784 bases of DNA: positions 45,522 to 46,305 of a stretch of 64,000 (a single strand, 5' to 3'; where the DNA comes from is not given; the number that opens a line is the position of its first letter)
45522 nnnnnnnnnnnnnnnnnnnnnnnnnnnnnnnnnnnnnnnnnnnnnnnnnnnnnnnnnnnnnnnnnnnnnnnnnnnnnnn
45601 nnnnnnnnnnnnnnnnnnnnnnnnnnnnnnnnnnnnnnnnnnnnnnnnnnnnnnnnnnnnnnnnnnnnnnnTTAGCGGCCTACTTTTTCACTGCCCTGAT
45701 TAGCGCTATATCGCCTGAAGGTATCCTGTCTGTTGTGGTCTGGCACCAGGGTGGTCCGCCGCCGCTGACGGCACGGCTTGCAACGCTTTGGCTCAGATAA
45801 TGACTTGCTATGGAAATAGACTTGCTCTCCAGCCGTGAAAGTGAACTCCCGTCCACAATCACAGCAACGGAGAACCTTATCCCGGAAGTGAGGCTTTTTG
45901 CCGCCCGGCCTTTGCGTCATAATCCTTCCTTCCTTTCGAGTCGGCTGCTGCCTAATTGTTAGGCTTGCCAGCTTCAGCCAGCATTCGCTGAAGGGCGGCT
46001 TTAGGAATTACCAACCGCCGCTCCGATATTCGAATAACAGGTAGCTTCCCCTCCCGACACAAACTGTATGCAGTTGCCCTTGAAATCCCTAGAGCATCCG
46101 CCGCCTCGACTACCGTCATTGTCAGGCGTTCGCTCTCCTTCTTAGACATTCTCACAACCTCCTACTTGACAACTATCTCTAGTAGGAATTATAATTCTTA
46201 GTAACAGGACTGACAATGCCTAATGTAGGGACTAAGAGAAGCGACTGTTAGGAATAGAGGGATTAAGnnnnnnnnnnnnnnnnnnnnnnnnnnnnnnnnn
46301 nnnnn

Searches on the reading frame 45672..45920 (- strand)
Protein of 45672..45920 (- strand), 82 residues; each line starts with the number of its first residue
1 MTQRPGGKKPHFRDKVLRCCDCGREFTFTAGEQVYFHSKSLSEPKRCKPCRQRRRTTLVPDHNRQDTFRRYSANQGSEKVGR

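Call 9: search_protein_families(library=pfam, proteins=[window:45672-45920:-], max_evalue=0.01)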
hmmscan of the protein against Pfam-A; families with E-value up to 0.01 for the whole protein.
window:45672-45920:- (82 aa): 1 family
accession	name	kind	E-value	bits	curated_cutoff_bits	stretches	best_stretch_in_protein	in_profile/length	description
PF13451.12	zf_Tbcl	-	1.2e-14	54.4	24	1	13-56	1-45/48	Probable treble clef domain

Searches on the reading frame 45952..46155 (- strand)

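Call 9: search_protein_families(library=pfam, proteins=[window:45952-46155:-], max_evalue=0.01)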
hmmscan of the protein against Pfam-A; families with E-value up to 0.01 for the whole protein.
window:45952-46155:- (67 aa): 5 families
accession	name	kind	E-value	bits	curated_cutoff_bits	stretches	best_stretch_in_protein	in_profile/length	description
PF12728.13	HTH_17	-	2.4e-13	50.6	27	1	13-61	2-49/51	Helix-turn-helix domain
PF09339.16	HTH_IclR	-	0.00033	20.8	22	1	11-34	17-40/52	IclR helix-turn-helix domain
PF20432.4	Xre-like-HTH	-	0.0065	17.2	25.8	0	9-39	20-51/63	Antitoxin Xre-like helix-turn-helix domain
PF13384.12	HTH_23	-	0.0079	16.4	24.6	0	13-30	18-35/50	Homeodomain-like domain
PF13338.12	AbiEi_4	-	0.0086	16.6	25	0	14-38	15-38/49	Transcriptional regulator, AbiEi antitoxin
